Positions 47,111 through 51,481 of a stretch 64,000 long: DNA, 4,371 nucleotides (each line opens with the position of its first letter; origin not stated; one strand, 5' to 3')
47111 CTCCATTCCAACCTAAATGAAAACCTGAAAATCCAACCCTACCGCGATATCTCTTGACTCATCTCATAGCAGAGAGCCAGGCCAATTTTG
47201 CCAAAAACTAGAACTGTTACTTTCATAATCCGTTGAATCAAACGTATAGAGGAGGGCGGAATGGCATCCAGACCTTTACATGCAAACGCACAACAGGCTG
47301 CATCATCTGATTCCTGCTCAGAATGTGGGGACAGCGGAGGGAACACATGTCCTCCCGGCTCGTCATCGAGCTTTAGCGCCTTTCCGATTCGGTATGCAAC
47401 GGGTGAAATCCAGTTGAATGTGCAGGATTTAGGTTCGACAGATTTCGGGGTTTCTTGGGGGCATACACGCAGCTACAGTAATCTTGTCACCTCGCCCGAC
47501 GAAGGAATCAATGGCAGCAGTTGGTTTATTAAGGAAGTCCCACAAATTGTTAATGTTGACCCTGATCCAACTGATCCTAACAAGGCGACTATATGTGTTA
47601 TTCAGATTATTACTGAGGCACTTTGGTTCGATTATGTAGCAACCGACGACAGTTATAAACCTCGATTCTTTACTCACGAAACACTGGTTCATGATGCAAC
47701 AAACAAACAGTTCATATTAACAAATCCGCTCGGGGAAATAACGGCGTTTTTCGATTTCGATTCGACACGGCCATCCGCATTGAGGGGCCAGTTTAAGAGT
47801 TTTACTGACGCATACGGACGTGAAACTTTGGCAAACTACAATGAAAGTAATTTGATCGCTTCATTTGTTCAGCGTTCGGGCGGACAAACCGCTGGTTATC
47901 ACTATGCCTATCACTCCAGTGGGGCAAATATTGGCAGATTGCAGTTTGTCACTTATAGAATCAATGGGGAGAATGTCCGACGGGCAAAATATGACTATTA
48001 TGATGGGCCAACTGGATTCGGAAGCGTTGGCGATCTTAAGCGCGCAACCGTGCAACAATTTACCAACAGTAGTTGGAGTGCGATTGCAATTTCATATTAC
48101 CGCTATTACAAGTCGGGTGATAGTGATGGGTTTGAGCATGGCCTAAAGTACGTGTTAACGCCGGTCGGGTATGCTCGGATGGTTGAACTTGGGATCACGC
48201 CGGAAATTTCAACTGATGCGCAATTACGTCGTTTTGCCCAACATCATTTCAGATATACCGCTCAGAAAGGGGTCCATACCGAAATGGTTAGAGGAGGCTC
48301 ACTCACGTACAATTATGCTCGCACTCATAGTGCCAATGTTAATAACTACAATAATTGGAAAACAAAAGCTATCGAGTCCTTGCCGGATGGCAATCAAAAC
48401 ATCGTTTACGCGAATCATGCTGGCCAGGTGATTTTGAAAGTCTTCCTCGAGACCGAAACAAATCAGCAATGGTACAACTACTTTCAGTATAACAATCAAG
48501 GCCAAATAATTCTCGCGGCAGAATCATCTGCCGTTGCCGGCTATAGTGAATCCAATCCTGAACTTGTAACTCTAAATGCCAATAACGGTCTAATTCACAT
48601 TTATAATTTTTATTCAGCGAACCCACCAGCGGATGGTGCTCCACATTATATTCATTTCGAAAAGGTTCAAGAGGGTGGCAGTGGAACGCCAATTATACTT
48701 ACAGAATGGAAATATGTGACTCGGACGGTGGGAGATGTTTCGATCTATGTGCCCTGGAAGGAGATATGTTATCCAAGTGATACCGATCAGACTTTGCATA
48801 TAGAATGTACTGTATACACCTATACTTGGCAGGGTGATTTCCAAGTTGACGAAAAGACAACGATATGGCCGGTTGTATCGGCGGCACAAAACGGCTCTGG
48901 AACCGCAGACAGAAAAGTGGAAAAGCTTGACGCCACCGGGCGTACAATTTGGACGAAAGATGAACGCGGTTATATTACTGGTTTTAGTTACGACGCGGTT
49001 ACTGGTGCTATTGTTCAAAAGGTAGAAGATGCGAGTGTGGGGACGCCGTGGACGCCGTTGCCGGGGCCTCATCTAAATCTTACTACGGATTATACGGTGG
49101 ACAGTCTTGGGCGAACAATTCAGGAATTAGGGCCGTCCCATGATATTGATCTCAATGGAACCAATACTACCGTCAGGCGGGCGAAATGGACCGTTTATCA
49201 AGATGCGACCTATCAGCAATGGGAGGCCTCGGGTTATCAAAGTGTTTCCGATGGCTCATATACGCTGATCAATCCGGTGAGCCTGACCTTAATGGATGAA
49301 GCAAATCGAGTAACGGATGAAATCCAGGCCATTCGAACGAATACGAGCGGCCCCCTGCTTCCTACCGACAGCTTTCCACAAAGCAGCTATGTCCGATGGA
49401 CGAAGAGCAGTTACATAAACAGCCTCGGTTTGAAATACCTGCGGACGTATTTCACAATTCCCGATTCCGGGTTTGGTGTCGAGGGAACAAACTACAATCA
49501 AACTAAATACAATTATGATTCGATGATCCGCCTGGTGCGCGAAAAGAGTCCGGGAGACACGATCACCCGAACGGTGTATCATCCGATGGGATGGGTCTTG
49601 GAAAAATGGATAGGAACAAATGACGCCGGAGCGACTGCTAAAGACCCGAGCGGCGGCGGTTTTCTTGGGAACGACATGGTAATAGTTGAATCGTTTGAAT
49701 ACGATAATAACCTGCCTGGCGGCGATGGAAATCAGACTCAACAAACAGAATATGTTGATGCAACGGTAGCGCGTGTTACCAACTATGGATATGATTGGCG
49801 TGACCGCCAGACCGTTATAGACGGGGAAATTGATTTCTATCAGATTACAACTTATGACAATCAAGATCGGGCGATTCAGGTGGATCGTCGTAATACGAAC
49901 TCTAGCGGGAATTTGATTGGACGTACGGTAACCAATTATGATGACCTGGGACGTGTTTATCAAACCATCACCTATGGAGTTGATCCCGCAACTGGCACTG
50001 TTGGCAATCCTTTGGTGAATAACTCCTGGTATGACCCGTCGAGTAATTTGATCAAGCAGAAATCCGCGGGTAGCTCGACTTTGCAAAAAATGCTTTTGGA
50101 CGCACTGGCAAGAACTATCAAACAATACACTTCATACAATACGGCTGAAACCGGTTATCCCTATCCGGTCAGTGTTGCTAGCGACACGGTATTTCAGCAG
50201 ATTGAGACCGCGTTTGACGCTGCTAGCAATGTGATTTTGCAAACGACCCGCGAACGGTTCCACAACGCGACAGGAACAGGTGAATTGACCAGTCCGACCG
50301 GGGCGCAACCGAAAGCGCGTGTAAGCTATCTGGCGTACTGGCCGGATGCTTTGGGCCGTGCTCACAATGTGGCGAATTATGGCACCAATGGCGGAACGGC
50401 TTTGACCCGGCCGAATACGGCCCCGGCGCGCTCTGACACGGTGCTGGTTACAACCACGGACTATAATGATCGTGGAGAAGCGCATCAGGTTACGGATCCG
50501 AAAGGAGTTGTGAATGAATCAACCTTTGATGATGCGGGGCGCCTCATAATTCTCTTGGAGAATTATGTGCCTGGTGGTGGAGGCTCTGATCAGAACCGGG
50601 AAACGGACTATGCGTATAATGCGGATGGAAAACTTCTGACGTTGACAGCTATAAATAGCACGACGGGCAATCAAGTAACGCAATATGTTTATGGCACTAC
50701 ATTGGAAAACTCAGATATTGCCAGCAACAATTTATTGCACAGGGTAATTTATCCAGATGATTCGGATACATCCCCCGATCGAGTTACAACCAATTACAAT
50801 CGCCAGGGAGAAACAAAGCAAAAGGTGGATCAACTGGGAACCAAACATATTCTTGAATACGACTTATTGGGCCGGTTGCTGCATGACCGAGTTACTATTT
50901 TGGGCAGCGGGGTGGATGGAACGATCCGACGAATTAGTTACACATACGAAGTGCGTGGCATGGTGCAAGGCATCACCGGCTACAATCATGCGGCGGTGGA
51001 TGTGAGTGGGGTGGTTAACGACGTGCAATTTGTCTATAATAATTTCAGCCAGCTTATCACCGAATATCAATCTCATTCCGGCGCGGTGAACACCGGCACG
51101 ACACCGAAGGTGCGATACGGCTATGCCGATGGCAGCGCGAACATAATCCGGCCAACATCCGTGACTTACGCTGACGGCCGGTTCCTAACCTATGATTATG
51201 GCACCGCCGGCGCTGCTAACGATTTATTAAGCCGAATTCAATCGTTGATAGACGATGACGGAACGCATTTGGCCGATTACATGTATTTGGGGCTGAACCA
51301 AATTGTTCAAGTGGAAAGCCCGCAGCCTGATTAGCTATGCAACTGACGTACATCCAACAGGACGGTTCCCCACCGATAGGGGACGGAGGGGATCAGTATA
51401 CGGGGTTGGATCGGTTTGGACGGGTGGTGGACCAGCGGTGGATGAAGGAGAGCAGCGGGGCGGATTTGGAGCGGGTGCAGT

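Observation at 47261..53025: Split RHS toxin: a stop-terminated 1357-aa shell gene followed by separately initiated core-plus-toxin 'tip' genes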

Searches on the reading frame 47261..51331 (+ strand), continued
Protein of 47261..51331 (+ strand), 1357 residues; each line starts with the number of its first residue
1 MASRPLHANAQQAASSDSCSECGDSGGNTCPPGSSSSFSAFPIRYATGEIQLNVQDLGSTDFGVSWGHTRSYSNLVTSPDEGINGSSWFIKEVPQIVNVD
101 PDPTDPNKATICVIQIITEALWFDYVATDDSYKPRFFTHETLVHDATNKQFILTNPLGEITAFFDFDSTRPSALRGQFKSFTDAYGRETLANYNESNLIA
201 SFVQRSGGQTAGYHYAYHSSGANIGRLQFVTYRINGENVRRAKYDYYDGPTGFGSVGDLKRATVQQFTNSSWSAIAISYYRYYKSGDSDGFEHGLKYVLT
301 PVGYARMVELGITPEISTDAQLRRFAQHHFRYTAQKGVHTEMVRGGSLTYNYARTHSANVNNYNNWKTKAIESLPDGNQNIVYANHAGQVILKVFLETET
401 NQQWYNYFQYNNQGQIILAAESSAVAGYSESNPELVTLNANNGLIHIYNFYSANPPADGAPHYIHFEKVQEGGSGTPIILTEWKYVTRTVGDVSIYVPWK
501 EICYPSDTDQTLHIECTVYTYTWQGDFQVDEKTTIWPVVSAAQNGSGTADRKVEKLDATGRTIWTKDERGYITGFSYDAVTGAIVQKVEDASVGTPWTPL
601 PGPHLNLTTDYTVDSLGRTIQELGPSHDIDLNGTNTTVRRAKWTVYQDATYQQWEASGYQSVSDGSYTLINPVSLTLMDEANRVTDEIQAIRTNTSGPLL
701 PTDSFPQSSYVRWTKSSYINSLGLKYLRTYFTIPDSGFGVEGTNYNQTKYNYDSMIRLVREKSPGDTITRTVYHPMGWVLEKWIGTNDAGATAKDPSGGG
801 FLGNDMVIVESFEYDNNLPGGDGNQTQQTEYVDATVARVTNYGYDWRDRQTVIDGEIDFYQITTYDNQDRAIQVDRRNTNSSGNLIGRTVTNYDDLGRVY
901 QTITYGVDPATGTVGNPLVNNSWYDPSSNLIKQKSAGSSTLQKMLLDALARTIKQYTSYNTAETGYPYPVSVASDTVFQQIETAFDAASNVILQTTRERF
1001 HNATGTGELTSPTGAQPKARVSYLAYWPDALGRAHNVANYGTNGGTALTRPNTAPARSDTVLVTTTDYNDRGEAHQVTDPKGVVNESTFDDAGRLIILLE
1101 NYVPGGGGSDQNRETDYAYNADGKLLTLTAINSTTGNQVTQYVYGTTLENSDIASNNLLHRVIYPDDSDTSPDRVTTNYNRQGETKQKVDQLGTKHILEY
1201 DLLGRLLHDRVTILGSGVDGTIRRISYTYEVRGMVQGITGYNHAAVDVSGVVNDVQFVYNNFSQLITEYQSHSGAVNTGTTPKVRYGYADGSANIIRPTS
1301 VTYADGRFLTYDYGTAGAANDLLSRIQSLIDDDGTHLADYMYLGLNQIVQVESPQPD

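Call 61: search_protein_families(library=pfam, alignment_id=A4, max_evalue=1)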
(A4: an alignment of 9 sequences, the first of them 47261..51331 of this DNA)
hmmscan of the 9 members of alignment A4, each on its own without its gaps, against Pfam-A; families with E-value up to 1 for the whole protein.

A. member 1, window:47261-51331:+ (1357 aa): 1 family
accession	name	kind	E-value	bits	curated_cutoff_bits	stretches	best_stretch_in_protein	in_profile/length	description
PF05593.20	RHS_repeat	-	0.39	11.6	22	0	1068-1096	1-29/38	RHS Repeat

B. families by the number of members that match (of 9 scanned): 6 families
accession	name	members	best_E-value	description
PF05593.20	RHS_repeat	7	8.6e-08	RHS Repeat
PF20041.5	DUF6443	2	9.4e-05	Domain of unknown function (DUF6443)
PF20148.4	DUF6531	1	0.003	Domain of unknown function (DUF6531)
PF15283.12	DUF4595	1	0.0085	Domain of unknown function (DUF4595) with porin-like fold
PF07661.19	MORN_2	1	0.058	MORN repeat variant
PF18411.6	Annexin_2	1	0.18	Annexin-like domain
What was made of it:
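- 47261..51334 (+): Shell gene, 1357 aa: an N-terminal region plus divergent YD repeats. It ends ...SPQPD-TAG and has no RHS core and no toxin. Pfam RHS_repeat is only weak in this copy (E=0.39) but matches in 7 of 9 shell-only homologues (call 61).
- On Rhs/YD-repeat toxin (RHS repeat-associated core protein): It is weak in the window shell (E=0.39) but present in 7 of 9 shell-only homologues (call 61).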

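Call 62: find_encoding_contigs(protein=P0124, flank=10000, max_places=1)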
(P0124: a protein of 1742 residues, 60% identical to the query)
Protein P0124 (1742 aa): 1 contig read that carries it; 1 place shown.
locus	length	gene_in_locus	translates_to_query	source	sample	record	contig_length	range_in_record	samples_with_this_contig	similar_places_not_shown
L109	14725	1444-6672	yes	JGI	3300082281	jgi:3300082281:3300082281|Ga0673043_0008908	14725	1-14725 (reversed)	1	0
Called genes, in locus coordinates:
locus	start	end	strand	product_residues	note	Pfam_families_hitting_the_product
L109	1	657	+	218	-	?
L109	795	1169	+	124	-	-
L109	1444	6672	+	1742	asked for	PF05593:RHS_repeat (faint)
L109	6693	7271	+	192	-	-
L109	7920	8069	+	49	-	-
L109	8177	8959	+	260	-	-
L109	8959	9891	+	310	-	PF07592:DDE_Tnp_ISAZ013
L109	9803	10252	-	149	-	-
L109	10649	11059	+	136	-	-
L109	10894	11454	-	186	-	-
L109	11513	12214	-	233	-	-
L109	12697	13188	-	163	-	-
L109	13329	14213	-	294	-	PF00753:Lactamase_B, PF12706:Lactamase_B_2 (weak)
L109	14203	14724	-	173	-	?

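Call 63: find_encoding_contigs(protein=P0134, flank=10000, max_places=1)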
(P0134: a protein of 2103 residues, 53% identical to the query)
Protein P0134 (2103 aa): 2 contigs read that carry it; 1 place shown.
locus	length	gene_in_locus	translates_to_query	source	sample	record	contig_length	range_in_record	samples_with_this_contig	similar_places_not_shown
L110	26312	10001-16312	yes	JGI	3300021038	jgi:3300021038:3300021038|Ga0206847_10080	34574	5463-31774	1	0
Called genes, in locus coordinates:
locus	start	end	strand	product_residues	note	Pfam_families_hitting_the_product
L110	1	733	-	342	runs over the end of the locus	PF01807:Zn_ribbon_DnaG, PF13362:Toprim_3 (faint), PF08275:DNAG_N (faint), PF01751:Toprim, PF13155:Toprim_2, PF13662:Toprim_4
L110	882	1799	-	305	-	PF13814:Replic_Relax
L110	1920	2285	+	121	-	-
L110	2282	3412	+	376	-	-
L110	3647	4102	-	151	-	-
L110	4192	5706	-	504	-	PF01935:DUF87 (weak), PF10412:TrwB_AAD_bind (faint), PF13401:AAA_22 (faint)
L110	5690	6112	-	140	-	-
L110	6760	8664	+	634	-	PF01075:Glyco_transf_9, PF11051:Mannosyl_trans3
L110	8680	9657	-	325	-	-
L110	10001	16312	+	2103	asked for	-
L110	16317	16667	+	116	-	-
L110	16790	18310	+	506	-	PF21729:IRX15_IRX15L_GXM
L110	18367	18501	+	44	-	-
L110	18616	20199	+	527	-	PF13007:LZ_Tnp_IS66, PF03050:DDE_Tnp_IS66, PF13817:DDE_Tnp_IS66_C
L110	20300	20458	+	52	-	-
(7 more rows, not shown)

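Call 64: find_encoding_contigs(protein=P0141, flank=10000, max_places=1)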
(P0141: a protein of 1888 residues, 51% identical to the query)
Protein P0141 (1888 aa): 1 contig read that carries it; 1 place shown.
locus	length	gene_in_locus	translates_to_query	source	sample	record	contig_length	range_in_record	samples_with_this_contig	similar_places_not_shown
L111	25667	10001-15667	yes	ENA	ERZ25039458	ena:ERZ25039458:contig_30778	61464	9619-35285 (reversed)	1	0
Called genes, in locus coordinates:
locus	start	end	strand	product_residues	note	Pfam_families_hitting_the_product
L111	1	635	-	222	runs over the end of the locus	-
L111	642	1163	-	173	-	PF13751:DDE_Tnp_1_6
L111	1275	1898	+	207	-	PF00589:Phage_integrase (weak)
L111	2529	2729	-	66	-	-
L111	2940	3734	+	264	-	PF01609:DDE_Tnp_1, PF13701:DDE_Tnp_1_4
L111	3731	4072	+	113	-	-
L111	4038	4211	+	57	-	-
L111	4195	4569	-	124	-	-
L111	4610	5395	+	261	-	-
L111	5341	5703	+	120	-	PF01610:DDE_Tnp_ISL3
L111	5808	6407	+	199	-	-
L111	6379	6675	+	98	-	-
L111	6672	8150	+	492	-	PF00665:rve (weak), PF22483:Mu-transpos_C_2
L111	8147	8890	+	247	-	PF01695:IstB_IS21, PF00308:Bac_DnaA (weak)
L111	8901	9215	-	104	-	PF15567:Imm35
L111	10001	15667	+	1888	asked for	PF05593:RHS_repeat (faint)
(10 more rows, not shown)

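Call 65: find_encoding_contigs(protein=P0132, flank=10000, max_places=1)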
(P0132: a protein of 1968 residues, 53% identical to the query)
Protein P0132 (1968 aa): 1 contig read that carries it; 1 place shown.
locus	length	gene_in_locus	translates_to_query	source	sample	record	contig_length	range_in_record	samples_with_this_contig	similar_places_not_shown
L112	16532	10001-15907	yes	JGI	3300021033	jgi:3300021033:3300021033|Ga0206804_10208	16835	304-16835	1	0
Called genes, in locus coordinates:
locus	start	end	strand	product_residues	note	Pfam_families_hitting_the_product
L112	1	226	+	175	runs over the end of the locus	?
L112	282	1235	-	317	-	PF13814:Replic_Relax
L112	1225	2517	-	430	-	PF01935:DUF87 (weak), PF10412:TrwB_AAD_bind, PF13401:AAA_22 (faint), PF24389:ORC-CDC6-like (faint)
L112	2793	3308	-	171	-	-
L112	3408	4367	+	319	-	PF13495:Phage_int_SAM_4 (faint), PF00589:Phage_integrase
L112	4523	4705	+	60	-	-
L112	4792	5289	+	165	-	-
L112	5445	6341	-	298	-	PF00483:NTP_transferase, PF12804:NTP_transf_3 (weak)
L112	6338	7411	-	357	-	PF01073:3Beta_HSD (weak), PF01370:Epimerase, PF02719:Polysacc_synt_2, PF04321:RmlD_sub_bind, PF07993:NAD_binding_4, PF16363:GDP_Man_Dehyd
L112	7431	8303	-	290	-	PF01370:Epimerase, PF04321:RmlD_sub_bind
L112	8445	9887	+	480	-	PF01755:Glyco_transf_25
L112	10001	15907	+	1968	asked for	-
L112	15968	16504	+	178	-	-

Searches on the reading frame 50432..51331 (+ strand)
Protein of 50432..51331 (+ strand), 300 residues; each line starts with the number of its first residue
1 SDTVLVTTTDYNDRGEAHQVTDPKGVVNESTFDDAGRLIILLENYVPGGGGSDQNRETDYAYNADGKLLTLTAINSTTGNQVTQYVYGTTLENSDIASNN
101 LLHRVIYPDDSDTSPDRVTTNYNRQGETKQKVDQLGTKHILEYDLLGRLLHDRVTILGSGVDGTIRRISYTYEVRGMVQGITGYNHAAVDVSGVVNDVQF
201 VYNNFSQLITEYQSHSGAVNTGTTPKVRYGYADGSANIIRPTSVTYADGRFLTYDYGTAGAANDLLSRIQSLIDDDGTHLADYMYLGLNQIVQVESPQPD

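Call 29: find_related_loci(query=A2, collection=genome_contigs, flank=10000)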
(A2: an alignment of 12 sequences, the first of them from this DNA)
Query A2 (300 aa) in genome_contigs; peptide patterns used: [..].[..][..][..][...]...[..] (x = any residue, [..] = any of these).
229 stretches matched a pattern; 211 encode a relative of the query (tblastn E <= 1e-3); the best 80 are kept; 78 distinct loci.
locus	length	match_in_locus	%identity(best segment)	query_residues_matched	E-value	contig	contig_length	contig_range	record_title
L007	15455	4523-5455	54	1-300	7e-98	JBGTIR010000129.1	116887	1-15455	MAG: Planctomycetaceae bacterium isolate JTS-RE27 k141_11849072, whole genome shotgun sequence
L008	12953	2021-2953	53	1-300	9e-97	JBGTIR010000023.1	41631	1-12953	MAG: Planctomycetaceae bacterium isolate JTS-RE27 k141_5286200, whole genome shotgun sequence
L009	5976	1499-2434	54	1-299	2e-95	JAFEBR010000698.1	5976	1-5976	MAG: Planctomycetota bacterium isolate SZAS-5 LIN-644__699__length-5976, whole genome shotgun sequence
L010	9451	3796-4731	55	1-299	5e-94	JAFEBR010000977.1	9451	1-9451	MAG: Planctomycetota bacterium isolate SZAS-5 LIN-644__978__length-9451, whole genome shotgun sequence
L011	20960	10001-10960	51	1-299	2e-94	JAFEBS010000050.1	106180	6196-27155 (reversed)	MAG: Planctomycetota bacterium isolate SZAS-6 PLAN-KAN-1__50__length-106180, whole genome shotgun sequence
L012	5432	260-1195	56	1-299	3e-94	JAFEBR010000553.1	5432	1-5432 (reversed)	MAG: Planctomycetota bacterium isolate SZAS-5 LIN-644__554__length-5432, whole genome shotgun sequence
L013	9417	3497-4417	52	1-300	5e-93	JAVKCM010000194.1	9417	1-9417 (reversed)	MAG: Fuerstiella sp. isolate F4-SAH-21 k141_70539, whole genome shotgun sequence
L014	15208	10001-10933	54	1-299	5e-93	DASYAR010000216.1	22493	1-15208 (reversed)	MAG TPA_asm: Planctomycetaceae bacterium isolate SMAG_U4886 k141_3203096, whole genome shotgun sequence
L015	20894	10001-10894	53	1-299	1e-92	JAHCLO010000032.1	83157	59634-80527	MAG: Verrucomicrobiia bacterium isolate TGS_VER2 VER2_32, whole genome shotgun sequence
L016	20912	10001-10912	53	1-300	3e-92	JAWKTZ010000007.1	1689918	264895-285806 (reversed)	MAG: Planctomycetaceae bacterium isolate ABC1.50 ABC1.50.fa-7, whole genome shotgun sequence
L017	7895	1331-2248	51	1-300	3e-91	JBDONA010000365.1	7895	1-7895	MAG: Fuerstiella sp. isolate FK190211_WC_24_26_27_29_metabat1_scaf2bin.102 NODE_7939_length_7895_cov_3.196189, whole gen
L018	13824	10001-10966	50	1-300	4e-90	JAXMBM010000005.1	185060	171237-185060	MAG: Pirellulales bacterium isolate STL-PLA36 C3.140.fa-5, whole genome shotgun sequence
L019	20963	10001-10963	50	1-299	8e-90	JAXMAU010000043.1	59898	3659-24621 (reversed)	MAG: Gemmataceae bacterium isolate STL-PLA18 C1.56.fa-43, whole genome shotgun sequence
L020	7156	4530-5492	50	1-300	4e-90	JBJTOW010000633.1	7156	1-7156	MAG: Planctomycetota bacterium isolate samp_4449_semibin_223 samp_4449_1536977, whole genome shotgun sequence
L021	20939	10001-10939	52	1-300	1e-89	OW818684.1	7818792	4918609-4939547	metagenome genome assembly, chromosome: 1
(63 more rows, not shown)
